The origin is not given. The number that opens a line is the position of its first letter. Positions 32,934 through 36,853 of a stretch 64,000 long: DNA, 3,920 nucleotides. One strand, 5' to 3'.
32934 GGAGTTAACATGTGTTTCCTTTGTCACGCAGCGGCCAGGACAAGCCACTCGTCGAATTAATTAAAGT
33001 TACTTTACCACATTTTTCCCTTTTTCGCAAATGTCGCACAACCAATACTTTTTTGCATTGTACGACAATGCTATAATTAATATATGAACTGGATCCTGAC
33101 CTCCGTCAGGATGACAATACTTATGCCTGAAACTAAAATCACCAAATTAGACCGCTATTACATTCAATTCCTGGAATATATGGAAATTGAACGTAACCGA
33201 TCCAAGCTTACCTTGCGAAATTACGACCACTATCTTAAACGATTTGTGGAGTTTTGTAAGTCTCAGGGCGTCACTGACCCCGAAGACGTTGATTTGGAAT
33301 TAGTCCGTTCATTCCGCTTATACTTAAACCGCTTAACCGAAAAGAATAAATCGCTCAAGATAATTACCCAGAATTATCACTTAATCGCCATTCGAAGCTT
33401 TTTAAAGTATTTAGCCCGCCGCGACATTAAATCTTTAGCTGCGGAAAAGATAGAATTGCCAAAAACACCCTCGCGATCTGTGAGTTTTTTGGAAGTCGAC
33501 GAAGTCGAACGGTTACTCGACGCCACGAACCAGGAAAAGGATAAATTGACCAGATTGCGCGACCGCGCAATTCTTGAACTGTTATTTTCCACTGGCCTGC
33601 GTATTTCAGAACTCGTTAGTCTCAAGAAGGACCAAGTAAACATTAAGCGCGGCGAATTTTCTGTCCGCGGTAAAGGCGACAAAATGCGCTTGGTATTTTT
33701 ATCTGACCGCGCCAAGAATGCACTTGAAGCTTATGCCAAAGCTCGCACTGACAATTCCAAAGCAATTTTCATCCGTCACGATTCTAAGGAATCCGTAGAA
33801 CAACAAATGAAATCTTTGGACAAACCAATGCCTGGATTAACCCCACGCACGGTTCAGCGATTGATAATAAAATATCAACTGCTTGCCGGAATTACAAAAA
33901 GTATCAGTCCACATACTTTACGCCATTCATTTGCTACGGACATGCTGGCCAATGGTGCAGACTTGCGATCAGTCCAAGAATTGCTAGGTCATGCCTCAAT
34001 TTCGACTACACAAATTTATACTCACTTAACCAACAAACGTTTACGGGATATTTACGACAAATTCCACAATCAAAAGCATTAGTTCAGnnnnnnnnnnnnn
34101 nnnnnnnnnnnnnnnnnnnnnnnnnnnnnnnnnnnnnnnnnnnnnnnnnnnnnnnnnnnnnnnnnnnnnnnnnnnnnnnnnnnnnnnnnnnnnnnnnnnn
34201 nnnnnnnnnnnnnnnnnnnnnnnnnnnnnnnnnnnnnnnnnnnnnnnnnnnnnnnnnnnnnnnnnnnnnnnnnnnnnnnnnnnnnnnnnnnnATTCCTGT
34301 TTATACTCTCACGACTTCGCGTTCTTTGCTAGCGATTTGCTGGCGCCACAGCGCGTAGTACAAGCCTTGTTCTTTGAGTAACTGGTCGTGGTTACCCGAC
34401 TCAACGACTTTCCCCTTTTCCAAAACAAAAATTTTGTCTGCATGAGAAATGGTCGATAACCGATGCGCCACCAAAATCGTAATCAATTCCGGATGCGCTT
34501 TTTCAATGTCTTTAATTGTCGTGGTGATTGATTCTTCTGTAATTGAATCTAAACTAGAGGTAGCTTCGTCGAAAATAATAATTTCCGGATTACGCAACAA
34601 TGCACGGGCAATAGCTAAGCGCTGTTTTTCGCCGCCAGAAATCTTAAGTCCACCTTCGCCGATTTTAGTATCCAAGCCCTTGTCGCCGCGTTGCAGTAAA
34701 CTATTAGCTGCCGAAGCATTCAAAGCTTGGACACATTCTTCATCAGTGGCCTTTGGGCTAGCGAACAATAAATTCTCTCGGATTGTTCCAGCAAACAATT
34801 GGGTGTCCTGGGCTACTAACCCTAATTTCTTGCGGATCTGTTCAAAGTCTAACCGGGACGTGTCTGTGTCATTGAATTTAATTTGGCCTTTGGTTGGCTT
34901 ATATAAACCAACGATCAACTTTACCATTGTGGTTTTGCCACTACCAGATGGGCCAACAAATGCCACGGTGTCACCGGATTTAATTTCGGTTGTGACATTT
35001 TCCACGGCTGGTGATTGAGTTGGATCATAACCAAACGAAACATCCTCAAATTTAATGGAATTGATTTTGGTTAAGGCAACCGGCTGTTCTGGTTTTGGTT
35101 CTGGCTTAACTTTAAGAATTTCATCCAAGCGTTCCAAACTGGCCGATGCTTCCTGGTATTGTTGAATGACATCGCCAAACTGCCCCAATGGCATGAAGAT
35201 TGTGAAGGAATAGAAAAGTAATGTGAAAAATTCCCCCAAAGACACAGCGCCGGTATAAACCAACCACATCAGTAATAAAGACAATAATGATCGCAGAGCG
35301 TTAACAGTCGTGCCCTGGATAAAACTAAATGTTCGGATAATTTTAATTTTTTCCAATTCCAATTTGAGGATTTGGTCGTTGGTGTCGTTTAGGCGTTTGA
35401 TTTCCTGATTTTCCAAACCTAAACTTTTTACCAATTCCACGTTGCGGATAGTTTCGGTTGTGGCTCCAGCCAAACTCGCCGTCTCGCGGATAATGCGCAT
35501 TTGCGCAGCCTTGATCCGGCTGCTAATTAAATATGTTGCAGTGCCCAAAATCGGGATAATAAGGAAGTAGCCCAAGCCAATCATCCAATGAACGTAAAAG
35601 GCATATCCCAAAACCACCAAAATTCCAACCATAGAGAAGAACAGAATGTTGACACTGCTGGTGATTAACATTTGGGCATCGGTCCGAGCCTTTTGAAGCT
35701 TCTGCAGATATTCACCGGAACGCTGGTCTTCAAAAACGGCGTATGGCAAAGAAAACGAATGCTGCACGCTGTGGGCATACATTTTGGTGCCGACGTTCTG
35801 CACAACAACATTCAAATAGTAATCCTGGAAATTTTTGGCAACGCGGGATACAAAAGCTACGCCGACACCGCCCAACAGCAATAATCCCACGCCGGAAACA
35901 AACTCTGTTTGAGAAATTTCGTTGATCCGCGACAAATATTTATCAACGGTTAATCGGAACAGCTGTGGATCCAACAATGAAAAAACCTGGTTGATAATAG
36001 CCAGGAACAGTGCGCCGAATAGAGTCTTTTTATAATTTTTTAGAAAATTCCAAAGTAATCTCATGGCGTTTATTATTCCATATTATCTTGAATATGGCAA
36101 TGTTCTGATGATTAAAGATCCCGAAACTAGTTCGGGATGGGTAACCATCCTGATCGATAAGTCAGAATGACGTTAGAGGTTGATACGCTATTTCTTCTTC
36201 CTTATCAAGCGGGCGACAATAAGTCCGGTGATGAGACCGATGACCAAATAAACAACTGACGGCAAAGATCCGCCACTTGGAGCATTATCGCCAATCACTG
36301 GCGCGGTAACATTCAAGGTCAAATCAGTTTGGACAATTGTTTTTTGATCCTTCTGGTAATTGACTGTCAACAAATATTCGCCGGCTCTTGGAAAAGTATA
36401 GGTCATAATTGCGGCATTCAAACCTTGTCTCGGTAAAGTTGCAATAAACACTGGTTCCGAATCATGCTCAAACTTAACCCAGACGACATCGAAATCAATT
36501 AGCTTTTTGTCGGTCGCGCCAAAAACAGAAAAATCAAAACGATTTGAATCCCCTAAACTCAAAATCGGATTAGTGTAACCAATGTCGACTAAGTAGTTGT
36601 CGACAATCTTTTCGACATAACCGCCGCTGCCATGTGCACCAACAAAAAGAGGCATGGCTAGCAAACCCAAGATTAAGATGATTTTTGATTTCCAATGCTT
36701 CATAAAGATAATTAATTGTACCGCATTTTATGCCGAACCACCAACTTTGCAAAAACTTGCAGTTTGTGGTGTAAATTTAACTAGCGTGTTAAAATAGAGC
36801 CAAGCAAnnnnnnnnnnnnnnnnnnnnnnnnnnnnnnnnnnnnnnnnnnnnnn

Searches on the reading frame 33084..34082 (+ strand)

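Call 10: search_protein_families(library=ncbifam, proteins=[window:33084-34082:+], max_evalue=0.00001)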
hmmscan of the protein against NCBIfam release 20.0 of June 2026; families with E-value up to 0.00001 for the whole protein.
window:33084-34082:+ (332 aa): 11 families
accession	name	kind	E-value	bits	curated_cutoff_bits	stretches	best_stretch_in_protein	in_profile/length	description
TIGR02224.1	recomb_XerC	equivalog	2.3e-78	263.6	335.15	1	28-330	2-292/295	tyrosine recombinase XerC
TIGR02225.1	recomb_XerD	equivalog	1.7e-74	250.8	329.6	1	28-329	2-288/290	site-specific tyrosine recombinase XerD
NF001399.0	PRK00283.1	subfamily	2.5e-73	247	279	1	28-330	11-298/300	tyrosine recombinase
NF040815.2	recomb_XerA_Arch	equivalog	3.1e-67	226.9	220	1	28-324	2-263/263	site-specific tyrosine recombinase/integron integrase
NF002331.0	PRK01287.1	subfamily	4.3e-56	190.4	371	1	13-329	17-326/365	site-specific tyrosine recombinase XerC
TIGR02249.1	integrase_gron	subfamily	3.2e-37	128.6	265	2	251-319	236-304/315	integron integrase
NF003462.0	PRK05084.1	equivalog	7.3e-34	117.1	267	1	144-329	181-358/360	tyrosine recombinase XerS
NF011946.0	PRK15417.1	equivalog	2e-25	89.7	435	2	255-317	255-317/337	integron integrase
NF007371.0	PRK09871.1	subfamily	4.4e-13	49.2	222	1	135-326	6-185/198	tyrosine-type DNA invertase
NF007370.0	PRK09870.1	subfamily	7.6e-12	45.3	221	1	132-330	9-194/200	tyrosine-type DNA invertase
NF040693.1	recomb_GmtY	equivalog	1.2e-09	38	340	0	274-321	391-438/441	gamma-mobile-trio recombinase GmtY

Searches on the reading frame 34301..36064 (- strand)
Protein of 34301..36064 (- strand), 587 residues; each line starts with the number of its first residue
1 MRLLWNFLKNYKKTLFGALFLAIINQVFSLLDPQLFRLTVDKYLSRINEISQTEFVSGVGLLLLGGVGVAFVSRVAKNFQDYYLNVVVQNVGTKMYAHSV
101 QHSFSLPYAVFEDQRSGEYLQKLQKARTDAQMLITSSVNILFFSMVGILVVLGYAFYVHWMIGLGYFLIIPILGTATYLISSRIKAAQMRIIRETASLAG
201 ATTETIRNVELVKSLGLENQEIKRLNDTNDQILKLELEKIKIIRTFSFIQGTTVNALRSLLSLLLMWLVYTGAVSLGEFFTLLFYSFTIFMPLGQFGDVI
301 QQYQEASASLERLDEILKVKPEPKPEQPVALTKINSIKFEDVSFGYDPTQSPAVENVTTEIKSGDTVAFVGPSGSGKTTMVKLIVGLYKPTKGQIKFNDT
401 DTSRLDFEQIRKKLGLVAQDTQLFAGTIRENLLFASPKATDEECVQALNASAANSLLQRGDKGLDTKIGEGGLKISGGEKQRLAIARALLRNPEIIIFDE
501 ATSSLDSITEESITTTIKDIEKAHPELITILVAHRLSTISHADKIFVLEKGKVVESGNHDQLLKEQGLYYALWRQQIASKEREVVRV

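Call 10: search_protein_families(library=ncbifam, proteins=[window:34301-36064:-], max_evalue=0.00001)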
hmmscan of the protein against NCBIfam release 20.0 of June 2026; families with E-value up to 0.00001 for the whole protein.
window:34301-36064:- (587 aa): 185 families (the best 25 are shown)
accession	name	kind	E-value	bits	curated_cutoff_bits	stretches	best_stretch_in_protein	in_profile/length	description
TIGR02204.1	MsbA_rel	hypoth_equivalog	1.7e-102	344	780.4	1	2-576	7-575/576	ABC transporter, permease/ATP-binding protein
TIGR02203.1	MsbA_lipidA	equivalog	5.1e-102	342.2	602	1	4-576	5-569/572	lipid A export permease/ATP-binding protein MsbA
TIGR03796.1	NHLM_micro_ABC1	equivalog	2.4e-97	326.9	853.3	1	2-572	143-708/710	NHLP family bacteriocin export ABC transporter peptidase/permease/ATPase subunit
TIGR01846.1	type_I_sec_HlyB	subfamily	1.1e-95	321.5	725.55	1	9-577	135-693/694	type I secretion system permease/ATPase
NF052233.1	CphA_assoc_ABC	equivalog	1.1e-93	315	880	1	4-583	175-750/766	cyanophycin metabolism-associated ABC transporter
NF010178.0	PRK13657.1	equivalog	7.1e-93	312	733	1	22-582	28-576/588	glucan ABC transporter ATP-binding protein/ permease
TIGR03375.1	type_I_sec_LssB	subfamily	5.1e-91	306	693.1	1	4-565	140-691/696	type I secretion system permease/ATPase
NF045513.1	HepA_fam_ABC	equivalog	2e-90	304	725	1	41-575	80-608/610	heterocyst formation ABC transporter subunit HepA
TIGR00958.1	3a01208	subfamily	1.2e-87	294.9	874.6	1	6-572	154-710/711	antigen peptide transporter 2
TIGR03797.1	NHLM_micro_ABC2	equivalog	4.8e-87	293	709.4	1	3-576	126-685/686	NHLP bacteriocin export ABC transporter permease/ATPase subunit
TIGR01193.1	bacteriocin_ABC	subfamily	2e-85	287.8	523.85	1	8-573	151-706/708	peptide cleavage/export ABC transporter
NF008381.0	PRK11176.1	equivalog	1e-84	285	867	1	2-577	14-580/582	lipid A ABC transporter ATP-binding protein/permease MsbA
TIGR02857.1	CydD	equivalog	1.8e-71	241.7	435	1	14-548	4-529/529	thiol reductant ABC exporter subunit CydD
TIGR01842.1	type_I_sec_PrtD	subfamily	7.8e-71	239.2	510.15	1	9-565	2-543/544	type I secretion system permease/ATPase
TIGR01192.1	chvA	subfamily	2.4e-70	237.8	585.4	1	93-576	89-570/585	glucan export ABC transporter ATP-binding protein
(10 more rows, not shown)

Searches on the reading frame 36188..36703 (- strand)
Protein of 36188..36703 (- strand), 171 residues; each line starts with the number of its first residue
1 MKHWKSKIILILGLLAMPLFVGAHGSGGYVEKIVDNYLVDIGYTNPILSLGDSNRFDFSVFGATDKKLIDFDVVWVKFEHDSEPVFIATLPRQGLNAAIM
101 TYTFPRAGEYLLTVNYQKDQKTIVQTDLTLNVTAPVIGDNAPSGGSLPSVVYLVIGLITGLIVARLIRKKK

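Call 4: search_protein_families(library=pfam, proteins=[window:36188-36703:-], max_evalue=0.01)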
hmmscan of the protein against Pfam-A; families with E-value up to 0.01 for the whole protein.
window:36188-36703:- (171 aa): 0 families

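Call 5: search_protein_families(library=ncbifam, proteins=[window:36188-36703:-], max_evalue=0.01)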
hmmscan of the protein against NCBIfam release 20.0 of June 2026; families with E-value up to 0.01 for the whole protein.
window:36188-36703:- (171 aa): 0 families

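Call 80: predict_structure(protein=window:36188-36703:-)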
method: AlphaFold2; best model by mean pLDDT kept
length: 171 residues; sequences in the alignment: 1
mean_pLDDT: 56.9   pTM: 0.45
mean pLDDT of the five models: 56.9, 54.5, 45.6, 43.7, 42.9
residues with pLDDT >= 90: 0; 70-90: 41; 50-70: 71; < 50: 59
segments of 3 or more residues with pLDDT < 50: 17-53, 63-66, 134-147
pLDDT, mean of each block of 10 residues (from residue 1): 61 57 36 35 33 48 50 71 72 54 66 71 69 48 46 73 74 48
secondary structure, 60 per line:
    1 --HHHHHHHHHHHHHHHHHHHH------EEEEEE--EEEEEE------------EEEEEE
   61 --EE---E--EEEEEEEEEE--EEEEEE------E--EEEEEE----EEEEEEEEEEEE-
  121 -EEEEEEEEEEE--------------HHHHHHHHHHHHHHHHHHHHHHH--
elements in order: H3-22 E29-34 E37-42 E55-60 E71-80 E83-88 E98-103 E108-119 E122-132 H147-169
